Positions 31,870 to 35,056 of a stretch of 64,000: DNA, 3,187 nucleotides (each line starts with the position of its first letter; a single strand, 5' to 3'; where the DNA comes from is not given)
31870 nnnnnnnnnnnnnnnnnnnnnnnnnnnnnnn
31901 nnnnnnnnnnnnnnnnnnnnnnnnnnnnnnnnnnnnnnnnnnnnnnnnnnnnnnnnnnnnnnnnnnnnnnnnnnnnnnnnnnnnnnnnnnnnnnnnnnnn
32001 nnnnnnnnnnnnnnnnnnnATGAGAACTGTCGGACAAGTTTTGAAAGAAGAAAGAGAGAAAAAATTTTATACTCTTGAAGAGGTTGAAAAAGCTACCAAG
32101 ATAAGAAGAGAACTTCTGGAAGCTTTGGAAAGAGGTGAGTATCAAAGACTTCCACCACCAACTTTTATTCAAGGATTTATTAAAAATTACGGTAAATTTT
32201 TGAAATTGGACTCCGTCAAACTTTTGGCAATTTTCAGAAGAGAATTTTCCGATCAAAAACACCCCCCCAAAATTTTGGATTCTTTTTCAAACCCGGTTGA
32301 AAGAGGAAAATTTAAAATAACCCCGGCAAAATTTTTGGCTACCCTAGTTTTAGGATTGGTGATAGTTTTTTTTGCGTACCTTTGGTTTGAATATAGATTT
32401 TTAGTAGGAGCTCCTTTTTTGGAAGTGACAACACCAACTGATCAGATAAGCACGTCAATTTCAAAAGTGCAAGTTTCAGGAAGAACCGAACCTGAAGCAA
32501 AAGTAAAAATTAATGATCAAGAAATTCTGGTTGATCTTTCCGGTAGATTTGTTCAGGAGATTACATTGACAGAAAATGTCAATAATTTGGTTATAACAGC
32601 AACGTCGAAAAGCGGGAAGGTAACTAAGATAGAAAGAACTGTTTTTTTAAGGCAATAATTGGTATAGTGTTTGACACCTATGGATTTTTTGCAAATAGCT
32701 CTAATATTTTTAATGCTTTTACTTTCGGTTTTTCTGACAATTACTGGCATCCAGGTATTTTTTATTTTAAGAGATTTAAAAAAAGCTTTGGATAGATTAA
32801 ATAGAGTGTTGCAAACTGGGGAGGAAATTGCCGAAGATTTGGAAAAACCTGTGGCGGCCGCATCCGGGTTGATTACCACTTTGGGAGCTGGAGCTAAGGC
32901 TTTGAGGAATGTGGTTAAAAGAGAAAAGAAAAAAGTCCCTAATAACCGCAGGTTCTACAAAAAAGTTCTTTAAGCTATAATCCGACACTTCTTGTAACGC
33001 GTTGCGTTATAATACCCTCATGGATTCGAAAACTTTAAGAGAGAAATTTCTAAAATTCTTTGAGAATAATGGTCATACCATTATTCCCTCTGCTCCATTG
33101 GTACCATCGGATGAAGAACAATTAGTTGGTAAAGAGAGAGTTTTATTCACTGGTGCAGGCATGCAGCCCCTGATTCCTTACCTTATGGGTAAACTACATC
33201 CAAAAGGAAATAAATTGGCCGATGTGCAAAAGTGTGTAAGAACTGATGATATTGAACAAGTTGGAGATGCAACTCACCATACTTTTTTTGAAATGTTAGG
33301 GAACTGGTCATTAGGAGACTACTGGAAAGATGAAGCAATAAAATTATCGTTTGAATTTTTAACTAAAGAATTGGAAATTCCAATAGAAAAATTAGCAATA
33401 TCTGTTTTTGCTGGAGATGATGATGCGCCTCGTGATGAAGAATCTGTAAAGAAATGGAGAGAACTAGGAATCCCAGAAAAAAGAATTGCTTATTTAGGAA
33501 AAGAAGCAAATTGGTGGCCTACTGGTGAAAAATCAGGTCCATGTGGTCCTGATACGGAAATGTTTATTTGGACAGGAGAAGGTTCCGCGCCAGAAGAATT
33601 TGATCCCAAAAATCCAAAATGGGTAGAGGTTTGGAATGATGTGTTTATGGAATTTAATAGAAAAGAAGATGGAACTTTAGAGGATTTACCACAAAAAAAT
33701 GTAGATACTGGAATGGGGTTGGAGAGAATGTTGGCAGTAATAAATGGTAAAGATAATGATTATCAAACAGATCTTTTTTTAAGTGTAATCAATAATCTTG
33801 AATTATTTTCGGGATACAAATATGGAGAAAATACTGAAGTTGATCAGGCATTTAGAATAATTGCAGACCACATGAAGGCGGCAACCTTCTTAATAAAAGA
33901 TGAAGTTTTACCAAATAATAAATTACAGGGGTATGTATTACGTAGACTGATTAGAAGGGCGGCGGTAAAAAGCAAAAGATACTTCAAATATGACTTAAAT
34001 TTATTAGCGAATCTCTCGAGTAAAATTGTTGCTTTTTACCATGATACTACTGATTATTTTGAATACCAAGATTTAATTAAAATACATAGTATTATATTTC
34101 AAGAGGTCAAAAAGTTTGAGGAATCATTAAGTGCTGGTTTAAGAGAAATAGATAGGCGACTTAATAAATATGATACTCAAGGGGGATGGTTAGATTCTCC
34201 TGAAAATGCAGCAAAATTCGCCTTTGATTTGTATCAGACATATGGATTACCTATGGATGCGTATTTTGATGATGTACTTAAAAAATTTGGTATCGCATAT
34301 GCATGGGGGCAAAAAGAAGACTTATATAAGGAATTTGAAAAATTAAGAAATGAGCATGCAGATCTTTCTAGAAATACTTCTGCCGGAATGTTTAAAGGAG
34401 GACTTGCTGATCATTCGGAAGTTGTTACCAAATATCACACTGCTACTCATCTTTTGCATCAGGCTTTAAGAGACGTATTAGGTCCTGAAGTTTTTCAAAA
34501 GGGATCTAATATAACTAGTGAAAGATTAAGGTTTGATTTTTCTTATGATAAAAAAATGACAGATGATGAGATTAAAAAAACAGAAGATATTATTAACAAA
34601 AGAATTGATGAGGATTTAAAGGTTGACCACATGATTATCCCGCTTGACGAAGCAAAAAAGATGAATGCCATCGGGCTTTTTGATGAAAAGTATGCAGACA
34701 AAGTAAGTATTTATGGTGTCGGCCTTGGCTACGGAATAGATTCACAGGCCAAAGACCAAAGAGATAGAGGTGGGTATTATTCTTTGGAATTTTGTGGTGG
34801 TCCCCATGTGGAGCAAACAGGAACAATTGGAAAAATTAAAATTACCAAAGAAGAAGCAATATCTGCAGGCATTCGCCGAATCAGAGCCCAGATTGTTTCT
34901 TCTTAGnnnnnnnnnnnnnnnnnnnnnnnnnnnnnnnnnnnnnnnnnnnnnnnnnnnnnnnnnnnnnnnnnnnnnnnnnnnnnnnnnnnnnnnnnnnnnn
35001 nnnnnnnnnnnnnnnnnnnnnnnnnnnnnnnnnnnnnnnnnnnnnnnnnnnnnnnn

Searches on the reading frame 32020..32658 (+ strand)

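Call 10: search_protein_families(library=pfam, proteins=[window:32020-32658:+], max_evalue=0.0001)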
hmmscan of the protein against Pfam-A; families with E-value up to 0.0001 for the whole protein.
window:32020-32658:+ (212 aa): 3 families
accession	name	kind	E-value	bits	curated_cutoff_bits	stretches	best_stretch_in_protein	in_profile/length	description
PF13413.12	HTH_25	-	2.3e-21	75.8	24.6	1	8-66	2-60/62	Helix-turn-helix domain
PF09136.16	Glucodextran_B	-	9.8e-10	38.7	27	1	132-211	1-82/83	Glucodextranase, domain B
PF12844.13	HTH_19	-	5.1e-05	23.5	30.2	0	5-55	1-45/64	Helix-turn-helix domain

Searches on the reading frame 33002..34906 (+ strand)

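Call 10: search_protein_families(library=pfam, proteins=[window:33002-34906:+], max_evalue=0.0001)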
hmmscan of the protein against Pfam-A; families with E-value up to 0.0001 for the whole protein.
window:33002-34906:+ (634 aa): 2 families
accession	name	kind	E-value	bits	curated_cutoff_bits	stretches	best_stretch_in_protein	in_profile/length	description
PF01411.24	tRNA-synt_2c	-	1.8e-114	383.7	30.3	1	12-453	2-432/552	tRNA synthetases class II (A)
PF07973.19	tRNA_SAD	-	5.5e-13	49.1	24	1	593-627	9-43/44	Threonyl and Alanyl tRNA synthetase second additional domain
